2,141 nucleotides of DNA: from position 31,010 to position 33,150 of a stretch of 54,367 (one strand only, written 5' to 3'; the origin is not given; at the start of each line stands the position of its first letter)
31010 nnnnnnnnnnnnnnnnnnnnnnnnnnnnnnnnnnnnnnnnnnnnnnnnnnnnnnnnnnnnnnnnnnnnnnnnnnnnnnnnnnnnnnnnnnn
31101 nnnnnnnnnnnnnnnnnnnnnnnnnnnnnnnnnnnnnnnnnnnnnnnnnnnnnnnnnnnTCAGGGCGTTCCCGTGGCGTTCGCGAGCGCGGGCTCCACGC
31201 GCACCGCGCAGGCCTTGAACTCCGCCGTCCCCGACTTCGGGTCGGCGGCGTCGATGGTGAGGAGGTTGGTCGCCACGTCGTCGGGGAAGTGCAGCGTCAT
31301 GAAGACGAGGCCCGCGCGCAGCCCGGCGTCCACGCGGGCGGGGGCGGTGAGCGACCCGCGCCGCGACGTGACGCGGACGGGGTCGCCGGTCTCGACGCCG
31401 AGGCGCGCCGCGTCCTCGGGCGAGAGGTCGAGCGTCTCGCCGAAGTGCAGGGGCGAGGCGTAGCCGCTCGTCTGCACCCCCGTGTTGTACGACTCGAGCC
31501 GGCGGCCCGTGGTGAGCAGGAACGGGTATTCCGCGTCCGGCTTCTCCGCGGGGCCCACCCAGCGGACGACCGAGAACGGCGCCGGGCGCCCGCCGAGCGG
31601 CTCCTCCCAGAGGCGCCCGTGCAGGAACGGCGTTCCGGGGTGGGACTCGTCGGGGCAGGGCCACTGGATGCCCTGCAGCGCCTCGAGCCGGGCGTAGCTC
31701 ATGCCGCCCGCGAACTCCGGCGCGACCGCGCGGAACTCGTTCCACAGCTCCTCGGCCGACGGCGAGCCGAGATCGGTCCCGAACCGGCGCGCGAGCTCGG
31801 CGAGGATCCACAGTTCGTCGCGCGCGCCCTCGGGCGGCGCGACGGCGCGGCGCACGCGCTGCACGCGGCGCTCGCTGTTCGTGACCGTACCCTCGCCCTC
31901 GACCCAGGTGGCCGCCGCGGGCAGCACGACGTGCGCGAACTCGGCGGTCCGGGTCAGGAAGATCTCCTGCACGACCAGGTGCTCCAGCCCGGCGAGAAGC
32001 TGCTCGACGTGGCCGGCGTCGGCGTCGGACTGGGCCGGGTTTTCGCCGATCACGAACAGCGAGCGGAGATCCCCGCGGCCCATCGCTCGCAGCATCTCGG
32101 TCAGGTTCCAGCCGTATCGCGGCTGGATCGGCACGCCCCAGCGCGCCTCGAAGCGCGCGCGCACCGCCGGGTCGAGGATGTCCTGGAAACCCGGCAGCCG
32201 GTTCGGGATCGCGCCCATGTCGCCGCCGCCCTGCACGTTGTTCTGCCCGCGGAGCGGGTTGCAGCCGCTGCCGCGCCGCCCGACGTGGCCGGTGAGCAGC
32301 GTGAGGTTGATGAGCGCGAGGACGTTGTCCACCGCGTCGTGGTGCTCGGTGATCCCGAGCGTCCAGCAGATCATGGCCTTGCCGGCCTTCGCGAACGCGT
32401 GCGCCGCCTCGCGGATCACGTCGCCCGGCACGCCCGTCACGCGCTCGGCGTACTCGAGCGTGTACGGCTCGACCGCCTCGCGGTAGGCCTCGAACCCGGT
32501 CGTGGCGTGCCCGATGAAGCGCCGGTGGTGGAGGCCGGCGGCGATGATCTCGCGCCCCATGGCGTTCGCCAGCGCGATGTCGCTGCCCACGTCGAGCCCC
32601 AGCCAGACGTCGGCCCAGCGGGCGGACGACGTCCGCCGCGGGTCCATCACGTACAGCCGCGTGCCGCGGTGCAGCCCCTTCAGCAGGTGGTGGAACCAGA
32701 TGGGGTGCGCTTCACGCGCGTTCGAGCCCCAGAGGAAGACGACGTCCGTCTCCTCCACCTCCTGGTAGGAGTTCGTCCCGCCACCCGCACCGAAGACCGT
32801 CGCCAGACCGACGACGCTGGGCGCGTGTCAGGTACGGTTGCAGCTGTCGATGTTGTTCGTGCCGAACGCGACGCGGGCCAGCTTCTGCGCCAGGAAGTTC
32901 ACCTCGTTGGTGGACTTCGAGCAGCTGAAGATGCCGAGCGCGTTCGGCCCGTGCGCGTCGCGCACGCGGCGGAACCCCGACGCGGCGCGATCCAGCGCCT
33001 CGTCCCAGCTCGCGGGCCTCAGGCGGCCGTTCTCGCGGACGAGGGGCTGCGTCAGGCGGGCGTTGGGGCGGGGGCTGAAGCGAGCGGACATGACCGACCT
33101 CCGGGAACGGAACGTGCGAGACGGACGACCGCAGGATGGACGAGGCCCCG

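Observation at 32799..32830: In-frame UGA plus an fdhF-like SECIS hairpin: the formate dehydrogenase catalytic subunit is a selenoprotein that ORF callers split in two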

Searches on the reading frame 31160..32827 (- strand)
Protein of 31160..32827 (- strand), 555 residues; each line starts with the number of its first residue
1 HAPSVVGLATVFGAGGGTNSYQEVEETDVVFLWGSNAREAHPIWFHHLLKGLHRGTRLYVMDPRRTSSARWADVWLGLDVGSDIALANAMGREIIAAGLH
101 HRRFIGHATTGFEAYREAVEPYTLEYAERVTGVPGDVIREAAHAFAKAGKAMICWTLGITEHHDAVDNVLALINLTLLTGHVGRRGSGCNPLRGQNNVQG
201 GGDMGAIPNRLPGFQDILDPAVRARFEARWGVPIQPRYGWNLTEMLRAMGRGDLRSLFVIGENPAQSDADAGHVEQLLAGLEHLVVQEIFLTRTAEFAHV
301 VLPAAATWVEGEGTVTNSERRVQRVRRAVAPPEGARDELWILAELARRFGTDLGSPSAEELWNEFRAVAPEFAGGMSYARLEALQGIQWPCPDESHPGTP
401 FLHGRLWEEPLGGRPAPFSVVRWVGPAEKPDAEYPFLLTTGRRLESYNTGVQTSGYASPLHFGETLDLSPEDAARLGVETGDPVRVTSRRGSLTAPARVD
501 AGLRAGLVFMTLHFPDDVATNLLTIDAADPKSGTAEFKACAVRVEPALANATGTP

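Call 18: find_related_loci(query=window:31160-32827:-, collection=genome_contigs, flank=10000)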
Query window:31160-32827:- (555 aa) in genome_contigs; peptide patterns used: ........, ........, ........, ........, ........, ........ (x = any residue, [..] = any of these).
599 stretches matched a pattern (row limit reached: there are more); 579 encode a relative of the query (tblastn E <= 1e-3); the best 80 are kept; 80 distinct loci.
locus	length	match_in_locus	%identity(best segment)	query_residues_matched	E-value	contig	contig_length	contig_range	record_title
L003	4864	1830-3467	82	1-546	0e+0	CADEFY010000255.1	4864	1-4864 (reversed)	uncultured bacterium isolate Candidatus Eisenbacteria sp. RBC018 genome assembly, contig: MAG018_255, whole genome shotg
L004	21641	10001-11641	82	1-547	0e+0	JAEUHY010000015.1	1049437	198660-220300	MAG: Planctomycetota bacterium isolate new MAG-29 k141_800957, whole genome shotgun sequence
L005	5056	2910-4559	82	1-550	0e+0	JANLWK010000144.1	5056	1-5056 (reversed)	MAG: Candidatus Eisenbacteria bacterium isolate OTE_20_metabat_388 OTE_20_k141_1757617, whole genome shotgun sequence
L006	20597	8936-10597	80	1-554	0e+0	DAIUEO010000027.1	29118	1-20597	MAG TPA_asm: Candidatus Eisenbacteria bacterium isolate CTOTU25980 NODE_341_length_29118_cov_4.304511, whole genome shot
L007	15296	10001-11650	82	1-548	0e+0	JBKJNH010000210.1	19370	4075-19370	MAG: Candidatus Eisenbacteria bacterium isolate ant_bin.365 S1Ck117_3890445_flag_1_multi_12.0000_len_19370, whole genome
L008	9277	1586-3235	81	1-548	0e+0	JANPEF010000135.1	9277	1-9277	MAG: Candidatus Eisenbacteria bacterium isolate VAR_78_metabat_282 VAR_78_k141_2766964, whole genome shotgun sequence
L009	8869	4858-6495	81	1-546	0e+0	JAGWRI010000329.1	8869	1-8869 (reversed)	MAG: Gemmatimonadota bacterium isolate REEB322 k141_4343098, whole genome shotgun sequence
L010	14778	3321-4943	79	1-541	0e+0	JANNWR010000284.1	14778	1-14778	MAG: bacterium isolate VAR_34_metabat_33 VAR_34_k141_2982062, whole genome shotgun sequence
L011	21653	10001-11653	79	1-550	0e+0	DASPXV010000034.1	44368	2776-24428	MAG TPA_asm: Vicinamibacterales bacterium isolate SMAG_U11576 k141_1854026, whole genome shotgun sequence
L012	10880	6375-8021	78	1-549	0e+0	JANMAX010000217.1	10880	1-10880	MAG: bacterium isolate OTE_1_metabat_47 OTE_1_k141_102695, whole genome shotgun sequence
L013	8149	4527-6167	77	1-547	0e+0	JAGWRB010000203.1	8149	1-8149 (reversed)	MAG: Gemmatimonadota bacterium isolate REEB316 k141_2839324, whole genome shotgun sequence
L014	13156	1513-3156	79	1-547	0e+0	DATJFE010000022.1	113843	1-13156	MAG TPA_asm: Vicinamibacterales bacterium isolate SMAG_U15451 k141_2884314, whole genome shotgun sequence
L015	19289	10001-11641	77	1-547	0e+0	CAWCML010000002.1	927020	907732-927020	MAG: uncultured Gemmatimonadaceae bacterium isolate MFD05502.bin.2.137 genome assembly, contig: contig_20542, whole geno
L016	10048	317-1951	79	1-544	0e+0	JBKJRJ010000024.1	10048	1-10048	MAG: Vicinamibacterales bacterium isolate ant_bin.531 k117_6330224, whole genome shotgun sequence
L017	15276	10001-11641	76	1-547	0e+0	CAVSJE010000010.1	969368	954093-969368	MAG: uncultured Gemmatimonadaceae bacterium isolate MFD02416.bin.1.362 genome assembly, contig: contig_35423, whole geno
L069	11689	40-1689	70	1-550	0e+0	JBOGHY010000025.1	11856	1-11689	MAG: Acidimicrobiales bacterium isolate TC-S_metawrap_bin.162 k127_1273653, whole genome shotgun sequence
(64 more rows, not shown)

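Call 65: search_protein_families(library=ncbifam, proteins=[L069:4626-6413:+, L069:6410-7477:+, L069:7474-8742:+, L069:3603-4616:+], max_evalue=1e-10)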
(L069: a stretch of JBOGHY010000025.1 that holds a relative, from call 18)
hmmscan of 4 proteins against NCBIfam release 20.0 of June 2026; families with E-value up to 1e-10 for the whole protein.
L069:4626-6413:+ (595 aa): 13 families
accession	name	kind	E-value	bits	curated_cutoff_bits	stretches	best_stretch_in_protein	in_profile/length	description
TIGR00475.1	selB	equivalog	8.5e-80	269.1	242.25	1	3-365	2-338/581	selenocysteine-specific translation elongation factor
NF009373.0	PRK12736.1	subfamily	3.6e-40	137.9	452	1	4-365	15-392/394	elongation factor Tu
NF000766.0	PRK00049.1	subfamily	5e-38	130.9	449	1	4-365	15-394/396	elongation factor Tu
NF008969.0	PRK12317.1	subfamily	1.9e-36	125.6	502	1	27-268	61-307/426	elongation factor 1-alpha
NF009372.0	PRK12735.1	subfamily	5e-36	124.4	479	1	4-365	15-394/396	elongation factor Tu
NF003077.0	PRK04000.1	equivalog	5.9e-35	121.2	315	1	53-229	86-259/412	translation initiation factor IF-2 subunit gamma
TIGR00485.1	EF-Tu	equivalog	1.8e-34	119.1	522.4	1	4-365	15-392/394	elongation factor Tu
TIGR03680.1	eif2g_arch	equivalog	4.4e-33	115.1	514.5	1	53-229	82-255/407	translation initiation factor IF-2 subunit gamma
TIGR00483.1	EF-1_alpha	equivalog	2.8e-31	108.4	540.1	1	27-267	61-307/427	translation elongation factor EF-1 subunit alpha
NF004035.0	PRK05506.1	subfamily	1.7e-18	66.2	715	1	27-272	80-324/632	bifunctional sulfate adenylyltransferase subunit 1/adenylylsulfate kinase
TIGR02034.1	CysN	subfamily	1.6e-17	63.7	336.1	1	27-280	56-309/406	sulfate adenylyltransferase, large subunit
NF003478.0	PRK05124.1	equivalog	1.3e-15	56.9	590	1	27-273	83-328/475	sulfate adenylyltransferase subunit CysN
TIGR00487.1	IF-2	equivalog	2e-12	46.7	424.4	1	3-98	89-181/587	translation initiation factor IF-2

L069:6410-7477:+ (355 aa): 6 families
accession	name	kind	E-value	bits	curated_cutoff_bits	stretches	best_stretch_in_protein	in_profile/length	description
TIGR00476.1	selD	equivalog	1.8e-95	319.8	125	1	16-328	1-309/311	selenide, water dikinase SelD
NF002098.0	PRK00943.1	equivalog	1e-81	274.5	299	1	13-335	4-319/347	selenide, water dikinase SelD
NF010705.0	PRK14105.1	equivalog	5.5e-46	157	291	1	13-203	4-184/345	selenide, water dikinase SelD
TIGR04369.1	fusion_not_SelD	hypoth_equivalog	2.6e-41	141.6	700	1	18-343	350-700/701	oxidoreductase/SelD-related fusion protein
TIGR01379.1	thiL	equivalog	5.7e-20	71.5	184.15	1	66-278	24-246/320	thiamine-phosphate kinase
NF004351.0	PRK05731.1-4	equivalog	1.8e-18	66.7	324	1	61-282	33-260/321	thiamine-phosphate kinase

L069:7474-8742:+ (422 aa): 1 family
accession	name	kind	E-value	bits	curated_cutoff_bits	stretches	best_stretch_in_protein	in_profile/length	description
TIGR00474.1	selA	equivalog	9.2e-115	384.1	267.9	1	33-409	55-454/455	L-seryl-tRNA(Sec) selenium transferase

L069:3603-4616:+ (337 aa): 10 families
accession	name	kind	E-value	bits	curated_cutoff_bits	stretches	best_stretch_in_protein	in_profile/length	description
NF040763.1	FeFe_hydrog_A6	exception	2.8e-47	161.4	765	2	13-104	1-92/571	NADH-dependent [FeFe] hydrogenase, group A6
NF005745.0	PRK07569.1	equivalog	2.2e-40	138.5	333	2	13-103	4-94/238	bidirectional hydrogenase complex protein HoxU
TIGR01973.1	NuoG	equivalog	5.4e-38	131.2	470.05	2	15-101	1-87/606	NADH-quinone oxidoreductase subunit NuoG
NF006305.0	PRK08493.1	equivalog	1.5e-30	106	591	1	13-99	2-86/819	NADH-quinone oxidoreductase subunit G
NF040762.1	Hydr_FeFe_Clost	exception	7.5e-30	104.1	900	2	15-98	3-86/572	ferredoxin hydrogenase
NF005895.0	PRK07860.1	equivalog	1.9e-26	92.3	802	1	11-101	16-108/811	NADH-quinone oxidoreductase subunit G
NF009454.0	PRK12814.1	equivalog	2.7e-22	78.9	916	1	12-101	3-92/657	putative NADPH-dependent glutamate synthase small subunit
TIGR01591.1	Fdh-alpha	equivalog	5.1e-15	54.6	666.25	1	260-309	1-50/672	formate dehydrogenase subunit alpha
TIGR02512.1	FeFe_hydrog_A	subfamily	2.5e-13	49.6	405.95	1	171-263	3-93/375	[FeFe] hydrogenase, group A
NF004537.0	PRK05888.1-3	equivalog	8.9e-12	44.9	163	0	161-191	99-129/204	NADH-quinone oxidoreductase subunit NuoI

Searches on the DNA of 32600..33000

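Call 9: search_rna_families(source=window, start=32600, end=33000, threshold=evalue, max_evalue=10, show_alignments=3)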
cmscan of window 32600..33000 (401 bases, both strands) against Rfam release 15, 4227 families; matches with E-value up to 10: 4.
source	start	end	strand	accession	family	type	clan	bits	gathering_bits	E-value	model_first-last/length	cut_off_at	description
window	32772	32833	-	RF01989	SECIS_3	Cis-reg;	-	18.4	63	0.18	1-59/59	no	Selenocysteine insertion sequence 3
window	32601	32661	+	RF03917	mir-4449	Gene; miRNA;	-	17.4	71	4.1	1-69/69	no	mir-4449 microRNA precursor family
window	32775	32835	-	RF01988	SECIS_2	Cis-reg;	-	15.1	70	4.9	1-55/55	no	Selenocysteine insertion sequence 2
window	32784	32820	-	RF01333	CRISPR-DR20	Gene; CRISPR;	-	14.8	42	3.6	1-36/36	no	CRISPR RNA direct repeat element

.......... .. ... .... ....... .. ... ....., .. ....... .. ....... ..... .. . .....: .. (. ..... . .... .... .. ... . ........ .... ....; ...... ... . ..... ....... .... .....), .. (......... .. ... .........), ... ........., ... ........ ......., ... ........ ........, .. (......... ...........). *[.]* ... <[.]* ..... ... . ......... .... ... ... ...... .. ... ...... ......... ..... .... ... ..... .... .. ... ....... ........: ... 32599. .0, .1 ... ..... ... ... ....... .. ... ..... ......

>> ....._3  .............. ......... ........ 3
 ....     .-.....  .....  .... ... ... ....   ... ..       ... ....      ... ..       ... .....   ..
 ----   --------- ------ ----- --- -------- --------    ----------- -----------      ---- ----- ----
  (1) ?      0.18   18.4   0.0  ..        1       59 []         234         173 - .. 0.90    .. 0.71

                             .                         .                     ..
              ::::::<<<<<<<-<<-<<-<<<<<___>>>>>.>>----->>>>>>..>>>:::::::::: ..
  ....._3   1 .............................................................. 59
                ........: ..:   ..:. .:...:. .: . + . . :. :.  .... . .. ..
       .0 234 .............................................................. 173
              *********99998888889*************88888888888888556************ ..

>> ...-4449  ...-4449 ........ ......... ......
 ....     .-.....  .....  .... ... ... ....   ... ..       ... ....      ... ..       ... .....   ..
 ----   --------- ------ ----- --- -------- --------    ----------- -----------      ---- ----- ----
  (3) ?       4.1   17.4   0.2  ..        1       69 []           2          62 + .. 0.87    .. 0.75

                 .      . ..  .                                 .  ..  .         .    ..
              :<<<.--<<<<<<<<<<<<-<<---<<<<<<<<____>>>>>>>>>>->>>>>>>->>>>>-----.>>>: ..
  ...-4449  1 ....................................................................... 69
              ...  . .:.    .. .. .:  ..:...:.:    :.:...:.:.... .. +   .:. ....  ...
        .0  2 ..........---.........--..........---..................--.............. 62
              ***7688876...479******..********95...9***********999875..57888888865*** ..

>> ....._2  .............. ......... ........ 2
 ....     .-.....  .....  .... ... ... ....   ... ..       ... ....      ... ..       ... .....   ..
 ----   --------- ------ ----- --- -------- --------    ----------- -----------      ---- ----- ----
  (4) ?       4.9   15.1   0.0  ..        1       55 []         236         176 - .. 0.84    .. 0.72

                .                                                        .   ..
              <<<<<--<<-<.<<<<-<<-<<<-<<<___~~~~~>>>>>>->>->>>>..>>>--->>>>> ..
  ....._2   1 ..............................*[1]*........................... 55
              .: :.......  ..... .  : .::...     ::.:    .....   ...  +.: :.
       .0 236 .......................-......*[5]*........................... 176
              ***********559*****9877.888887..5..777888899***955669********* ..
